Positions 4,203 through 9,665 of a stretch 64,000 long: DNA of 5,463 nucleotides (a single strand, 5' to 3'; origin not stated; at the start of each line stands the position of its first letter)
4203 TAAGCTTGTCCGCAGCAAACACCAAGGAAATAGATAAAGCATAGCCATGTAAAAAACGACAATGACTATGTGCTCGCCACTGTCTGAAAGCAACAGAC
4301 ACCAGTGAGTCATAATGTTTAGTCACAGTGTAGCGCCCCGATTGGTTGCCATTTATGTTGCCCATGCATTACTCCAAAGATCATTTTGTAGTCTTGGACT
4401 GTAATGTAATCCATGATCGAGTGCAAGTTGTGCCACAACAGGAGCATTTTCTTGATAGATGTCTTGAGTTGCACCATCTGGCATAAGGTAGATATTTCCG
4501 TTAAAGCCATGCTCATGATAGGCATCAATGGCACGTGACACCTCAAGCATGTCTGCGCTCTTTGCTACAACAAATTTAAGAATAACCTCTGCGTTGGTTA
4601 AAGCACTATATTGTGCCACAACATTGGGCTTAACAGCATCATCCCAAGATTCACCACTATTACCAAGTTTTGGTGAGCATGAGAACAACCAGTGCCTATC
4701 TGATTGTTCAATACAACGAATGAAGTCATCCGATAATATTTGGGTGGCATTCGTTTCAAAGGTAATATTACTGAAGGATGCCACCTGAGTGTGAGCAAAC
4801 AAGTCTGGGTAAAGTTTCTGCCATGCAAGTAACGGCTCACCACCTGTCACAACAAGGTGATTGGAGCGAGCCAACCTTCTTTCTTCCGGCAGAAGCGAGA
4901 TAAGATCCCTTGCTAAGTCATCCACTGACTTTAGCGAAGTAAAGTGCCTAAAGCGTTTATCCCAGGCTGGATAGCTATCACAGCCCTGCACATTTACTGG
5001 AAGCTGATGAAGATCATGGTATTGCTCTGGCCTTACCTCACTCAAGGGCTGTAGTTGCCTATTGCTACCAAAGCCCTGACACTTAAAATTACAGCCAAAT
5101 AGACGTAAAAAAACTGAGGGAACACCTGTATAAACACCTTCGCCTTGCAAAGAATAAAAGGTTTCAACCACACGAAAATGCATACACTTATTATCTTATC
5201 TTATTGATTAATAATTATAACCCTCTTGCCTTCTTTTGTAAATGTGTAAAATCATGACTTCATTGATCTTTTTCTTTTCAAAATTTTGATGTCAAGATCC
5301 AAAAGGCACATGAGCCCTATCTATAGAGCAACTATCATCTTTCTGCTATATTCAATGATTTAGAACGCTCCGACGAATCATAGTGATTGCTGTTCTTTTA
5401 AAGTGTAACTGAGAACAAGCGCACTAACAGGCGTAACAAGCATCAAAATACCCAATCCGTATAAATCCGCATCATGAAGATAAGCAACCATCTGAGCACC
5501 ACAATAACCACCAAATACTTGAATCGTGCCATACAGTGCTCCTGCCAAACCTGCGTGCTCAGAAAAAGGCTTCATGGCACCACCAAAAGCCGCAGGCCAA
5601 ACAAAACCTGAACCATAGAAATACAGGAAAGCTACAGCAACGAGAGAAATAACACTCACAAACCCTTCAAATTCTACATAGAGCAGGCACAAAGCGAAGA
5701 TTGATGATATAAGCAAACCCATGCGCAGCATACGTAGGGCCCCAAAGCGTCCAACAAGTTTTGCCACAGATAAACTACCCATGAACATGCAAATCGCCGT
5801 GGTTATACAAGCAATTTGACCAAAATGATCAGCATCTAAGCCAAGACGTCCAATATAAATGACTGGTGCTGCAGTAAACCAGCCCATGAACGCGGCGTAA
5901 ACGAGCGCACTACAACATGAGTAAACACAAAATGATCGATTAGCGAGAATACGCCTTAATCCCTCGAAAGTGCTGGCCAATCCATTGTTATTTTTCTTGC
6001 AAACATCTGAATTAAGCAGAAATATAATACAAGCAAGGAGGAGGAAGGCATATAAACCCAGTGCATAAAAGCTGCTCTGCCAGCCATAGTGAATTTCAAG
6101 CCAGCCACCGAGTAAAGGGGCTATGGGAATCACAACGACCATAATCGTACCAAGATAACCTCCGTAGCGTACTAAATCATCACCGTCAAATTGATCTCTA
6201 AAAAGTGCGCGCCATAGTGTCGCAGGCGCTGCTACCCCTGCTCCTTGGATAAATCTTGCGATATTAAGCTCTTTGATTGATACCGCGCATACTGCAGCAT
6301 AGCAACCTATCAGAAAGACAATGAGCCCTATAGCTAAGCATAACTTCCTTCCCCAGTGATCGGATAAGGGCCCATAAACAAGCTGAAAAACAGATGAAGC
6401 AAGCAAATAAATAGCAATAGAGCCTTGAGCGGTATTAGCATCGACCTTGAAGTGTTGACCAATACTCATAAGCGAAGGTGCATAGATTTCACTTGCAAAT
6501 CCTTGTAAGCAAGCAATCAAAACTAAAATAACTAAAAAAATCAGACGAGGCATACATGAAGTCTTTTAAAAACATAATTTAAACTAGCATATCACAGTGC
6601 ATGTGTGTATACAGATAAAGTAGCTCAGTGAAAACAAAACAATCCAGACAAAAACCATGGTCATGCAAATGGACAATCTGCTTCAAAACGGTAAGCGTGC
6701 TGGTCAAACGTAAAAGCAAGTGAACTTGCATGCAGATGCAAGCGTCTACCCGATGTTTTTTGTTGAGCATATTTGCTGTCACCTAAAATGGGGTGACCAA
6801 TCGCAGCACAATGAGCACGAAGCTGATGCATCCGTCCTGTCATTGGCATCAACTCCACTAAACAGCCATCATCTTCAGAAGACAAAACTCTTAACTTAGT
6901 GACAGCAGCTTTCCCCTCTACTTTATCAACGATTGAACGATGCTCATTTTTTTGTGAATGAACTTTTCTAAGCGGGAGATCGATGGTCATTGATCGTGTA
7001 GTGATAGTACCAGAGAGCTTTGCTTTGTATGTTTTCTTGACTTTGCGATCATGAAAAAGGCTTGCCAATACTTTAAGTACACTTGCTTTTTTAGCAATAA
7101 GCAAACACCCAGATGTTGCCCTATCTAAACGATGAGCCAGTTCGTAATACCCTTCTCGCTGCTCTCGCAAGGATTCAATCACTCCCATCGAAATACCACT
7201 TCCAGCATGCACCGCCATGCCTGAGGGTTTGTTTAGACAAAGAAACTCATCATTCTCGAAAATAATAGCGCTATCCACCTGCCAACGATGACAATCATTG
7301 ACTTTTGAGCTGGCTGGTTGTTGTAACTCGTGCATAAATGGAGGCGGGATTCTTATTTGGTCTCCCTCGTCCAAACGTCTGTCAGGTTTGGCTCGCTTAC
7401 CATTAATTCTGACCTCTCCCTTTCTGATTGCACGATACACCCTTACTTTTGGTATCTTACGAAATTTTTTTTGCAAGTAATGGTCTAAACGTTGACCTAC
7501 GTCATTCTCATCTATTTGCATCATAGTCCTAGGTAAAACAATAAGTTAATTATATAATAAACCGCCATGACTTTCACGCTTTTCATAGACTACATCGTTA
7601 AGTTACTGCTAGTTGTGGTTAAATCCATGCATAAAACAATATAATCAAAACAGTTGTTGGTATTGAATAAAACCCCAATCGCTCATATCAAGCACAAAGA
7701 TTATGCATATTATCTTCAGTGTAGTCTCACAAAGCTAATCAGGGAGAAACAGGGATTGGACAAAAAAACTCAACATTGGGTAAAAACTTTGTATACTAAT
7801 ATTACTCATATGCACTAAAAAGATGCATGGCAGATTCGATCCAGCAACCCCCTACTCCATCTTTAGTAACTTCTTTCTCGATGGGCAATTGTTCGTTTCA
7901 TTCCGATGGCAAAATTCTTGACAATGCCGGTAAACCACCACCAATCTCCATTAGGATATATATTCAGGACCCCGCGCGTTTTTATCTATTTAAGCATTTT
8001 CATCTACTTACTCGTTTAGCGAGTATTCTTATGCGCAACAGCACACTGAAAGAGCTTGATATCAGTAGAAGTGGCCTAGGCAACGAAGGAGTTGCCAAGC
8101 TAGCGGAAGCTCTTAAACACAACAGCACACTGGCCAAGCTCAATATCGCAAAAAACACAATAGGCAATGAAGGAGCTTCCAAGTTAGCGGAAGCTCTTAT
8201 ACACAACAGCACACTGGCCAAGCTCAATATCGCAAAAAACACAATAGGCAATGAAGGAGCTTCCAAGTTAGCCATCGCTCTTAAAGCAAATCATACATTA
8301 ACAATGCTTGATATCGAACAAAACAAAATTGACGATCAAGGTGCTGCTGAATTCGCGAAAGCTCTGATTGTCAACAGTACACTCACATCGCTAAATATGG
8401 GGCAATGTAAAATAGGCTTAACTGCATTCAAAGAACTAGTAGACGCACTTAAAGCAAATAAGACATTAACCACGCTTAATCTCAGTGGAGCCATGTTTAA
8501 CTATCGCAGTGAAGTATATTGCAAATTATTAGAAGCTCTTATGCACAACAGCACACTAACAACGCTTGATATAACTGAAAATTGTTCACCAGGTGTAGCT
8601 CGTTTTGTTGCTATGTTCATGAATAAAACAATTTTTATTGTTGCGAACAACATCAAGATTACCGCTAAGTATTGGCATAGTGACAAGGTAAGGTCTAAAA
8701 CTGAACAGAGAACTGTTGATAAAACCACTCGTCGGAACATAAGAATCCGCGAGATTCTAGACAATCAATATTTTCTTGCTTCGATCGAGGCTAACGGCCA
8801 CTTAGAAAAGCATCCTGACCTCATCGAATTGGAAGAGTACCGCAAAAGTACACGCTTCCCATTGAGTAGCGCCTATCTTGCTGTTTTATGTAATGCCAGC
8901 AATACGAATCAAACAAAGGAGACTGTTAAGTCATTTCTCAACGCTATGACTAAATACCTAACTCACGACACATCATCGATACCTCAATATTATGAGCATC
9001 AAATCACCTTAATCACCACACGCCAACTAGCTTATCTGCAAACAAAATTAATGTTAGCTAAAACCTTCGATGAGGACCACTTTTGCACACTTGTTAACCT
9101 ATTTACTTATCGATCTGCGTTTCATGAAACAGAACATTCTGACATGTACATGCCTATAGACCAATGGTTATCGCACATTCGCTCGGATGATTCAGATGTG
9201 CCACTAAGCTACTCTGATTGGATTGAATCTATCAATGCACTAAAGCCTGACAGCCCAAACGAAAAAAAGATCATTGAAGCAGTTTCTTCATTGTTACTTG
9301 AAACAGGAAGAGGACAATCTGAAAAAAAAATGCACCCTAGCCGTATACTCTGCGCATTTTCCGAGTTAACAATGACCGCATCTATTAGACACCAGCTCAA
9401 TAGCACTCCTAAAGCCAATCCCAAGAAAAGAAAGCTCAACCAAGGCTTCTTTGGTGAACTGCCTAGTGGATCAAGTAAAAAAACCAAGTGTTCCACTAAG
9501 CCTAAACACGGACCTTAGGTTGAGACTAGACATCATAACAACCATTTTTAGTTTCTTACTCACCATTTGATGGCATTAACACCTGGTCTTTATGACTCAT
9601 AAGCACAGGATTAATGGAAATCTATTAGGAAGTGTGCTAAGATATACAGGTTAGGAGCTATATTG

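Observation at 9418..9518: Classical NLS-like basic cluster (PKKRKL ... KKTK) at the C-terminus of the LRR protein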

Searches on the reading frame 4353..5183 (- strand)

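Call 48: search_protein_families(library=ncbifam, proteins=[window:4353-5183:-], max_evalue=0.01)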
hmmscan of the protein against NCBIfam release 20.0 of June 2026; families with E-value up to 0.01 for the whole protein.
window:4353-5183:- (276 aa): 7 families
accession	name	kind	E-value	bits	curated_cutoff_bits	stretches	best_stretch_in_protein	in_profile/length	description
TIGR03963.1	rSAM_QueE_Clost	equivalog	2.3e-11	43.8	260.1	2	3-36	1-34/219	putative 7-carboxy-7-deazaguanine synthase QueE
TIGR04508.1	queE_Cx14CxxC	equivalog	7.7e-11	42.2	240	1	4-34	2-32/208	7-carboxy-7-deazaguanine synthase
TIGR04322.1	rSAM_QueE_Ecoli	equivalog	1.8e-10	40.6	200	1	9-177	1-135/215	7-carboxy-7-deazaguanine synthase QueE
TIGR04349.1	rSAM_QueE_gams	hypoth_equivalog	7.9e-10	38.8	300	1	4-36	2-34/210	7-carboxy-7-deazaguanine synthase QueE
TIGR03365.1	Bsubt_queE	equivalog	8.1e-10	38.6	206.1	2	2-36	2-37/238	7-carboxy-7-deazaguanine synthase QueE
TIGR02495.1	NrdG2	equivalog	0.0011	18.4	131.15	0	18-49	13-43/193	anaerobic ribonucleoside-triphosphate reductase activating protein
TIGR03977.1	rSAM_pair_HxsC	equivalog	0.0018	17.2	267.9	1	106-185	68-147/292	His-Xaa-Ser system radical SAM maturase HxsC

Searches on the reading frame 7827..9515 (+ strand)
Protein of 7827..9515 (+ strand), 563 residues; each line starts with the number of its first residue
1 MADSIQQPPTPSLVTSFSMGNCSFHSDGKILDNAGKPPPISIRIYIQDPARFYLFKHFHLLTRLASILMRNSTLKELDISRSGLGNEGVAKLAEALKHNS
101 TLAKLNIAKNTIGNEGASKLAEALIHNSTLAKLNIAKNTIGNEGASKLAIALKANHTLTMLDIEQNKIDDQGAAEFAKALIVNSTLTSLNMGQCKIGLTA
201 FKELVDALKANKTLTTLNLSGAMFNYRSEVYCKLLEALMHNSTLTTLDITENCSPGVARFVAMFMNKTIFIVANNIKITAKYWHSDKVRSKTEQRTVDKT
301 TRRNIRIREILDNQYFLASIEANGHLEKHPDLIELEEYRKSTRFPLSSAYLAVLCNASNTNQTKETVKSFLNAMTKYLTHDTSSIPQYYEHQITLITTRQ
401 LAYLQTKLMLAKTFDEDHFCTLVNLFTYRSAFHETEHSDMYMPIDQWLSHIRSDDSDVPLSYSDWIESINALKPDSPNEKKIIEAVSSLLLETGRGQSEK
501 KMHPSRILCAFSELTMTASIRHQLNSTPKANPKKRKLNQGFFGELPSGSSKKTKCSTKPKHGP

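Call 3: search_protein_families(library=pfam, proteins=[window:7827-9515:+], max_evalue=1)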
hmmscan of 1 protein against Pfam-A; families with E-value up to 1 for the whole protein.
window:7827-9515:+ (563 aa): 3 families
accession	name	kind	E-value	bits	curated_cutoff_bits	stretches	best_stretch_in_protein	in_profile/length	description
PF13516.12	LRR_6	-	2e-26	90.3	23.4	5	98-121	1-24/24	Leucine Rich repeat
PF03091.20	CutA1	-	0.16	12.3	22.4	0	264-305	20-62/99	CutA1 divalent ion tolerance protein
PF19564.4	DUF6086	-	0.19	12.3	31.9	1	173-216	27-70/119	Family of unknown function (DUF6086)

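Call 6: find_homologous_proteins(query=window:7827-9515:+)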
Query window:7827-9515:+ (563 aa): 370 proteins with E <= 0.001 among 8000 candidates; the best 120 are listed.
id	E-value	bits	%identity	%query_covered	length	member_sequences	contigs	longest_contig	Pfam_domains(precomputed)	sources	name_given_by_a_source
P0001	0.0e+0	1211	93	100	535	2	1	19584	PF13516.13,PF27087.1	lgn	-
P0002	2.7e-83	299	48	34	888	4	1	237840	PF13516.13,PF24883.3,PF00560.40,PF05729.19,PF12799.14,PF27089.1,PF00931.29,PF27087.1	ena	-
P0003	1.5e-75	273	44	28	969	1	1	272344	PF13516.13,PF00646.39,PF00560.40,PF12799.14,PF12937.13,PF27087.1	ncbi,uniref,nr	ncbi:unnamed protein product [Adineta ricciae]|uniref:F-box domain-containing protein n=1 Tax=Adinet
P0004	5.5e-73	265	40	36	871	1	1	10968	PF00069.32,PF13516.13,PF00560.40,PF12799.14,PF27089.1,PF13855.13,PF27087.1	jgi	jgi:Ran GTPase-activating protein (RanGAP) involved in mRNA processing and transport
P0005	5.7e-71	258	45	28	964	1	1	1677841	PF13516.13,PF00560.40,PF12799.14,PF27087.1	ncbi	ncbi:unnamed protein product [Mortierella alpina]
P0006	1.5e-69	253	43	34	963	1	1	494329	PF13516.13,PF26000.2,PF24883.3,PF00560.40,PF05729.19,PF12799.14,PF13191.13,PF27087.1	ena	-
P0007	9.3e-68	248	41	34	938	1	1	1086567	PF13516.13,PF24883.3,PF00560.40,PF05729.19,PF12799.14,PF13401.13,PF13191.13,PF27087.1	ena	-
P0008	1.1e-63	234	36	34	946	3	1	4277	PF13516.13,PF08032.18,PF00560.40,PF22435.2,PF12799.14,PF27087.1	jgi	-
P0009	2.6e-62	230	42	28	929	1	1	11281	PF13516.13,PF00560.40,PF12799.14,PF27087.1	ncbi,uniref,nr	ncbi:hypothetical protein BGZ70_000632 [Mortierella alpina]|uniref:RNI-like protein n=1 Tax=Mortiere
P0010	1.2e-61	227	42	34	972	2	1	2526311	PF07714.24,PF00069.32,PF13516.13,PF13920.13,PF00560.40,PF12799.14,PF27089.1,PF13855.13,PF27087.1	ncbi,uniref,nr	ncbi:TKL/IRAK protein kinase [Capsaspora owczarzaki ATCC 30864]|uniref:TKL/IRAK protein kinase n=1 T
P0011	3.0e-61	226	44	34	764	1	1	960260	PF07714.24,PF24048.2,PF00069.32,PF13516.13,PF22935.2,PF00560.40,PF27432.1,PF27087.1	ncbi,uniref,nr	ncbi:hypothetical protein C2G38_2152075 [Gigaspora rosea]|uniref:Protein kinase domain-containing pr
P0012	7.5e-61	225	41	34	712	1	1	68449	PF13516.13,PF00560.40,PF13855.13,PF27087.1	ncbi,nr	ncbi:hypothetical protein BGZ93_008395 [Podila epicladia]|nr:hypothetical protein BGZ93_008395 [Podi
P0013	7.7e-61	225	43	37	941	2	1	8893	PF13516.13,PF00560.40,PF12799.14,PF27087.1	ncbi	ncbi:hypothetical protein BX616_000889, partial [Lobosporangium transversale]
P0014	1.4e-57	214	37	34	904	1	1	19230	PF13516.13,PF00560.40,PF05729.19,PF27087.1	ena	-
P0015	5.1e-56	209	33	45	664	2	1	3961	PF13516.13,PF00560.40,PF12799.14,PF27087.1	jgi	jgi:Ran GTPase-activating protein (RanGAP) involved in mRNA processing and transport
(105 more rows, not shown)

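Call 7: find_encoding_contigs(protein=window:7827-9515:+, flank=3000, max_places=4)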
Protein window:7827-9515:+ (563 aa): no gene with exactly this product is on record in the collection.

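Call 9: find_encoding_contigs(protein=P0001, flank=8000, max_places=4)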
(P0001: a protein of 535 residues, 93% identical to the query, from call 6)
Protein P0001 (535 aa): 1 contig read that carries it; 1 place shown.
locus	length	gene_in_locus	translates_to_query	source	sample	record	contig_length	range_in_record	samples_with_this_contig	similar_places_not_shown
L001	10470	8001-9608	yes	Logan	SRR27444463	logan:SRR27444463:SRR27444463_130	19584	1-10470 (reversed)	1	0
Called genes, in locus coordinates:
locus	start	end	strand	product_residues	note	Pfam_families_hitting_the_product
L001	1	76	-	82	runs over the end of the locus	PF00550:PP-binding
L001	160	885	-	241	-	PF00106:adh_short, PF01370:Epimerase (weak), PF08659:KR, PF13561:adh_short_C2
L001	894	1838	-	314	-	PF00698:Acyl_transf_1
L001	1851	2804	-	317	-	PF00109:ketoacyl-synt (weak), PF08392:FAE1_CUT1_RppA (weak), PF00108:Thiolase_N, PF08545:ACP_syn_III, PF08541:ACP_syn_III_C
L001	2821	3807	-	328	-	PF02504:FA_synthesis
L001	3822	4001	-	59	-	PF01783:Ribosomal_L32p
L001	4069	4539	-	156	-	PF01242:PTPS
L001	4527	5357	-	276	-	-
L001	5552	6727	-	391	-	PF07690:MFS_1, PF13347:MFS_2 (weak)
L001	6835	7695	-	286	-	PF01479:S4, PF00849:PseudoU_synth_2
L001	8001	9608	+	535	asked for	PF27087:LRR_TMOD-LMOD, PF13516:LRR_6 (faint), PF27087:LRR_TMOD-LMOD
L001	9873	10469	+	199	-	?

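Call 48: search_protein_families(library=ncbifam, proteins=[window:7827-9515:+], max_evalue=0.01)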
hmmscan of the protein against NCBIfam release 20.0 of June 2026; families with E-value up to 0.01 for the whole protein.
window:7827-9515:+ (563 aa): 0 families

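Call 60: search_solved_structures(query=window:7827-9515:+, max_evalue=0.001)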
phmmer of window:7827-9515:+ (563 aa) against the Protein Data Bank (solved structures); distinct sequences matched with E-value up to 0.001: 81 (the best 60 are shown).
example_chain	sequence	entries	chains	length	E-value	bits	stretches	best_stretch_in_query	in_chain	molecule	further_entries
9y6s_4e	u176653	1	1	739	9.9e-38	133.6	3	70-253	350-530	Ribonuclease inhibitor-like protein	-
8j07_w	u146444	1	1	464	2e-34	122.7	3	63-175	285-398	Leucine-rich repeat-containing protein 34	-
9fqr_MA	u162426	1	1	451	1.8e-30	109.7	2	87-241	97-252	Leucine rich repeat containing 34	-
9e5c_0t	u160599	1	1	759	5.1e-28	101.6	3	64-221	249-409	MOP84A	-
9fqr_Km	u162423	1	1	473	2.5e-26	96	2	62-167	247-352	Tubulin alpha-3 chain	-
9y6s_8O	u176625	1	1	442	3.3e-25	92.3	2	78-223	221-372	Leucine-rich repeat protein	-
9ln6_A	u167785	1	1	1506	6.2e-24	88.1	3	63-171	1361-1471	Maltose/maltodextrin-binding periplasmic protein,NACHT, LRR and PYD domains-containing pro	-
4r5d_A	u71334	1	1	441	3.1e-23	85.8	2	72-221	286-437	Leucine rich repeat protein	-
8j07_5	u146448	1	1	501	5.4e-23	85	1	68-220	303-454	Dynein regulatory complex subunit 5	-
9fqr_Qx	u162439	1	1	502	3.3e-22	82.4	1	67-222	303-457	T-complex-associated-testis-expressed 1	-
1dfj_I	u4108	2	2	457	6.1e-22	81.5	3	65-152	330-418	RIBONUCLEASE INHIBITOR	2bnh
8glv_Ez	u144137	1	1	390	5.1e-21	78.4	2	54-191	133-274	DRC5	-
9wsq_A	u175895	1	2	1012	8.4e-21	77.7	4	64-210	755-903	NACHT, LRR and PYD domains-containing protein 14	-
9wsr_A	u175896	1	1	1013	8.5e-21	77.7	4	64-210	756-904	NACHT, LRR and PYD domains-containing protein 14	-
9j7j_A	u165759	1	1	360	1.1e-20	77.4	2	77-248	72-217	GALA protein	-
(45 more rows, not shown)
